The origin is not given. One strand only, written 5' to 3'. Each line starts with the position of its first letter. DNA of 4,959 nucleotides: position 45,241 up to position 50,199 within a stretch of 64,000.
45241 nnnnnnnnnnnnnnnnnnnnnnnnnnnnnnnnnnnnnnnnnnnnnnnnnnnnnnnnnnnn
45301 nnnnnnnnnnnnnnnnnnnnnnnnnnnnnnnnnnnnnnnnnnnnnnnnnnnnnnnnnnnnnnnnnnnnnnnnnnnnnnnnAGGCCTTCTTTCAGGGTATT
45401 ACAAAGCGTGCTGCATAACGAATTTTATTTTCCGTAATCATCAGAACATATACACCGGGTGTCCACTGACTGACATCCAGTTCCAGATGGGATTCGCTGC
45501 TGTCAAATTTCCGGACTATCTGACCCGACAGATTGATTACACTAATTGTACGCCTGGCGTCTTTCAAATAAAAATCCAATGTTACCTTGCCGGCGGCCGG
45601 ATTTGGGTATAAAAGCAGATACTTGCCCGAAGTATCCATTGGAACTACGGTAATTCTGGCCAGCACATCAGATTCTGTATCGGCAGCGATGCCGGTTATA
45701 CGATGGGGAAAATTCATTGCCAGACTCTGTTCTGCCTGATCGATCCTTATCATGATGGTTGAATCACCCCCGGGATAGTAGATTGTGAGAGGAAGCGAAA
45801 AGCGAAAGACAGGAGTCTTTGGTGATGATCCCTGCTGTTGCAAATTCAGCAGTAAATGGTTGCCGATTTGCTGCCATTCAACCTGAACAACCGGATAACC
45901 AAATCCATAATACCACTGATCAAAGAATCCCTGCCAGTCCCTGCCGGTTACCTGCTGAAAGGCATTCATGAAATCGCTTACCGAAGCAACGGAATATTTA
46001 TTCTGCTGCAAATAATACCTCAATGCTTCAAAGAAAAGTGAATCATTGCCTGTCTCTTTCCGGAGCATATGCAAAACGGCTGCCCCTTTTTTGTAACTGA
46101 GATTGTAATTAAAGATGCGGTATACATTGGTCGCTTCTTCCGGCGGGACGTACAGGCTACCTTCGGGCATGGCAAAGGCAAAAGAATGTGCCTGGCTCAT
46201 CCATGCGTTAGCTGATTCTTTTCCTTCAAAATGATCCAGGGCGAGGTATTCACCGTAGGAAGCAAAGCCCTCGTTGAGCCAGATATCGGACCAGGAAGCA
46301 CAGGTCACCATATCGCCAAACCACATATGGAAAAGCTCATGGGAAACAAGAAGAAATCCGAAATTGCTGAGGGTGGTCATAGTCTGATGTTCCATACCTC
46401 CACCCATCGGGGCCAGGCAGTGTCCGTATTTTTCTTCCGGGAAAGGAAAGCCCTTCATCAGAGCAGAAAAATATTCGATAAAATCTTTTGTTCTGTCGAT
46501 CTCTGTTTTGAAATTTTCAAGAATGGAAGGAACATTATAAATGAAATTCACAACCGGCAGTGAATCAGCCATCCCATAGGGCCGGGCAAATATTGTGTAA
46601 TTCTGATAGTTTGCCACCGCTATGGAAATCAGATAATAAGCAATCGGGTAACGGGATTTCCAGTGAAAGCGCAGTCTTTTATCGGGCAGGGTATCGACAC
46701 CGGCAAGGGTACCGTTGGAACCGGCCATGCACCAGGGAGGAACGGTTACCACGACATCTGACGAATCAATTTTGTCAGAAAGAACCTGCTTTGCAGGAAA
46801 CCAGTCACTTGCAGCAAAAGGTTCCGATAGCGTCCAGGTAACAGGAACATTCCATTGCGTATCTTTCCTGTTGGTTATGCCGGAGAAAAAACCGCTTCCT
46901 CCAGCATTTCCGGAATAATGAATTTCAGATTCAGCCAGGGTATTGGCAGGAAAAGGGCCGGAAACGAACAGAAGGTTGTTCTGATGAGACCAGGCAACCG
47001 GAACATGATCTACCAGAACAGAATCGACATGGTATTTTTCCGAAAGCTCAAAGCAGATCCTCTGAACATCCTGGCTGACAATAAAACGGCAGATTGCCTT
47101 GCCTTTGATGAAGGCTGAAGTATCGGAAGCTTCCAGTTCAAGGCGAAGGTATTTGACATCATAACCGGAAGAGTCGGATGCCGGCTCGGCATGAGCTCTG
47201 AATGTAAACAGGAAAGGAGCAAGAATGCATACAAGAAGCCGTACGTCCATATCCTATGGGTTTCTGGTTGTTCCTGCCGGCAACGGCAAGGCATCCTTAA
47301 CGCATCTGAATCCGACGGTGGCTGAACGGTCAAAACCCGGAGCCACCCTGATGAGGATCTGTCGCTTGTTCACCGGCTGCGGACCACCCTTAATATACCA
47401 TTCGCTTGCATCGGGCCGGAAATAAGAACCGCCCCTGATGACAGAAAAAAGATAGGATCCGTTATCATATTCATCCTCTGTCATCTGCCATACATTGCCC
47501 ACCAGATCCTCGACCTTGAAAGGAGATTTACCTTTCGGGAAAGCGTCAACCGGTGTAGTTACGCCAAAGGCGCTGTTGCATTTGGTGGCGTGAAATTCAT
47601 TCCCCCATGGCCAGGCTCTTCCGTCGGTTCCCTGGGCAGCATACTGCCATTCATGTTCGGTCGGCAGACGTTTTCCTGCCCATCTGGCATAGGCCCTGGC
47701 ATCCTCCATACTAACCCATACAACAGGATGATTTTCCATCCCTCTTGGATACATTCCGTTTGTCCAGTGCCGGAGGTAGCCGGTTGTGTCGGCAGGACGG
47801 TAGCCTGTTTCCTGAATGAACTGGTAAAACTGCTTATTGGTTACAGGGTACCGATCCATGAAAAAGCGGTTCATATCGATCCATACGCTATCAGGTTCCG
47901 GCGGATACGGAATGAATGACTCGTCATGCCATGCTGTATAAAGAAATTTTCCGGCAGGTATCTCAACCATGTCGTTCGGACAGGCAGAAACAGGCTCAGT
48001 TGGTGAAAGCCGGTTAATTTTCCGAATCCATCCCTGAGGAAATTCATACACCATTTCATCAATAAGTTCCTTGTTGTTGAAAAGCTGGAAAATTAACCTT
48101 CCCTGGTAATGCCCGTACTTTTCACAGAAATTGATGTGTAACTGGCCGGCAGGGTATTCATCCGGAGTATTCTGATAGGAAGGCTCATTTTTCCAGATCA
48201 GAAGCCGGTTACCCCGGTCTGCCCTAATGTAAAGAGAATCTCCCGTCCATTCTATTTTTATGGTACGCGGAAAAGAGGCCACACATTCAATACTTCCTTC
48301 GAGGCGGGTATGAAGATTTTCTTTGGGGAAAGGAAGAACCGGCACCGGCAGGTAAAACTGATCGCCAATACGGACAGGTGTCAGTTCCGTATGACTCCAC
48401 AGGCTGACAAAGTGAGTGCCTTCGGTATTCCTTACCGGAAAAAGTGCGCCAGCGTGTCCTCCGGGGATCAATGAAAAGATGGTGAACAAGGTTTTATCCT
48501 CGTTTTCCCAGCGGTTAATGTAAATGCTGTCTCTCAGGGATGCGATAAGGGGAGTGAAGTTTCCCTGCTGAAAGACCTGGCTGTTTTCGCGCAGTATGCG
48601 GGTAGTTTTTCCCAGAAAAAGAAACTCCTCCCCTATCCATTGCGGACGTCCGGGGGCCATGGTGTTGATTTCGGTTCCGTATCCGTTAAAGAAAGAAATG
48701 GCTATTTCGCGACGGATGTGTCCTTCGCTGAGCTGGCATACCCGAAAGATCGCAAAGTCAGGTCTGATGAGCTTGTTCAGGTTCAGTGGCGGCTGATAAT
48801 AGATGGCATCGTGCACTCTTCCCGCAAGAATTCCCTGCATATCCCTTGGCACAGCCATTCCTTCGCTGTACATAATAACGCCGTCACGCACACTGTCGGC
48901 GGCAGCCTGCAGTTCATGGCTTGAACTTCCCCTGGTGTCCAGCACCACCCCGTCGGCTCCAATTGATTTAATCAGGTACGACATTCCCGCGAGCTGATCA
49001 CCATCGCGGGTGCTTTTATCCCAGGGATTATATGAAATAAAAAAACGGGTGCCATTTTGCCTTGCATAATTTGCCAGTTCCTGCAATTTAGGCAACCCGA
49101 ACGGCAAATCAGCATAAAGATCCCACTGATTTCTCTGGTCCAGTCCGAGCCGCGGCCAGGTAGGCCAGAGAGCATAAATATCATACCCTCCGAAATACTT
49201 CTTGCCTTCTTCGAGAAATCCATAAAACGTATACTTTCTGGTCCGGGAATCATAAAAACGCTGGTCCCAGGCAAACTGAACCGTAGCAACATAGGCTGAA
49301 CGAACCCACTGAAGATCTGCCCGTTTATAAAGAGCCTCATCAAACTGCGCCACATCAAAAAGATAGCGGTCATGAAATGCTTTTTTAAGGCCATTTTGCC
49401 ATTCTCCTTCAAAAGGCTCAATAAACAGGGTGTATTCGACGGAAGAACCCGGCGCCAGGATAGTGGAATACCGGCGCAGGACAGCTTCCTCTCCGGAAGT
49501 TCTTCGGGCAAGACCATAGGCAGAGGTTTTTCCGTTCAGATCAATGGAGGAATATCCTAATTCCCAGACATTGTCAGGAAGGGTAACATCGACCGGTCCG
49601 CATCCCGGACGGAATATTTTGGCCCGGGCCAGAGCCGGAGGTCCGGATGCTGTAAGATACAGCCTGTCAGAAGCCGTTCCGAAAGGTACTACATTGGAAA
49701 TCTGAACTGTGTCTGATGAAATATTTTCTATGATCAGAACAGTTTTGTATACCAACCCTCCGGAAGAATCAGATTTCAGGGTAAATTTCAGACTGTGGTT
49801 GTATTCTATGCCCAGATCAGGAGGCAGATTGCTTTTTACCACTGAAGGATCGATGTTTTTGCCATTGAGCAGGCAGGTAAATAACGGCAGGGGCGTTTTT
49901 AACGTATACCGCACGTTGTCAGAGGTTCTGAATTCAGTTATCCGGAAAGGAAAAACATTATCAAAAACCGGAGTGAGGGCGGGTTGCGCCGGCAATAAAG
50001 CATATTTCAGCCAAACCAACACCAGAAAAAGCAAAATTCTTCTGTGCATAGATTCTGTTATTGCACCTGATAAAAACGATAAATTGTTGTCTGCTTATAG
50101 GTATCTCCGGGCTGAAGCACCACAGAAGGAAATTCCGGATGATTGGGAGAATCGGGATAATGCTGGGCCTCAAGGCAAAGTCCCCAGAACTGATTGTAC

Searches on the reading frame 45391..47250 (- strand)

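Call 35: search_protein_families(library=pfam, proteins=[window:45391-47250:-], max_evalue=0.0001)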
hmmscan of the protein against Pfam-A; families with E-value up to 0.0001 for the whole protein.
window:45391-47250:- (619 aa): 2 families
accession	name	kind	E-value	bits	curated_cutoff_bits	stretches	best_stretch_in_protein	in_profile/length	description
PF01433.26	Peptidase_M1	-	1.5e-32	113.4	27.7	1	301-446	70-218/218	Peptidase family M1 domain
PF18962.6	Por_Secre_tail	-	9.7e-13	48.7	27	1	547-618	1-75/75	Secretion system C-terminal sorting domain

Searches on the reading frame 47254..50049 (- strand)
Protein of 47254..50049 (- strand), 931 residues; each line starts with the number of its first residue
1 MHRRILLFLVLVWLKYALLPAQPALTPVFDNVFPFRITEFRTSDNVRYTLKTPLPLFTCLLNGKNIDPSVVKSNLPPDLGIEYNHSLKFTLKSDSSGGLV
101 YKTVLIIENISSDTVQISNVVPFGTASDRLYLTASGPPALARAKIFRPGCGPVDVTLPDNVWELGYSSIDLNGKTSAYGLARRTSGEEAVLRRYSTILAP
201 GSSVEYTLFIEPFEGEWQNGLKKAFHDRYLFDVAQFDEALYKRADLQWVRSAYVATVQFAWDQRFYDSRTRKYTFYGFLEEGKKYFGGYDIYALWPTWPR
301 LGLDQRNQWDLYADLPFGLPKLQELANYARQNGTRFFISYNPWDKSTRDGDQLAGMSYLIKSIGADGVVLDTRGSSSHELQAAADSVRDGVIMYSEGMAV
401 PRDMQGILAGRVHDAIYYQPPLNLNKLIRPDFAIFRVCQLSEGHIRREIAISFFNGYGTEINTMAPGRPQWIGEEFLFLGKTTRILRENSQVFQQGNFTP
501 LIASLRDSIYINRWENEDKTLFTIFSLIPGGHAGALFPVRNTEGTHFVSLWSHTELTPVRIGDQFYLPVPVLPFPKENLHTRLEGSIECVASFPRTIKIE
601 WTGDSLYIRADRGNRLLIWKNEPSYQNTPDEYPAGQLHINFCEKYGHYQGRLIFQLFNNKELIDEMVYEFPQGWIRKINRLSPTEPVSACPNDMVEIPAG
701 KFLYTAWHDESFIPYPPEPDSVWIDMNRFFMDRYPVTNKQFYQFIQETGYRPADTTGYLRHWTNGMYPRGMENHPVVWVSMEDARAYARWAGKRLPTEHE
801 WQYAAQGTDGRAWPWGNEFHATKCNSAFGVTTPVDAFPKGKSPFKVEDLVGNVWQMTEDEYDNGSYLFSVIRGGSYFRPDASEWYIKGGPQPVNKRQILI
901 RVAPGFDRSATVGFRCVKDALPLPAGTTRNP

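Call 35: search_protein_families(library=pfam, proteins=[window:47254-50049:-], max_evalue=0.0001)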
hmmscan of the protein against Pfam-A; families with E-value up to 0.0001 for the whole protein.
window:47254-50049:- (931 aa): 1 family
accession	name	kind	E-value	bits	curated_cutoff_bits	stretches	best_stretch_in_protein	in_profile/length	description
PF03781.23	FGE-sulfatase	-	4e-43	148.4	23.3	1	692-918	3-255/255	Sulfatase-modifying factor enzyme 1-like domain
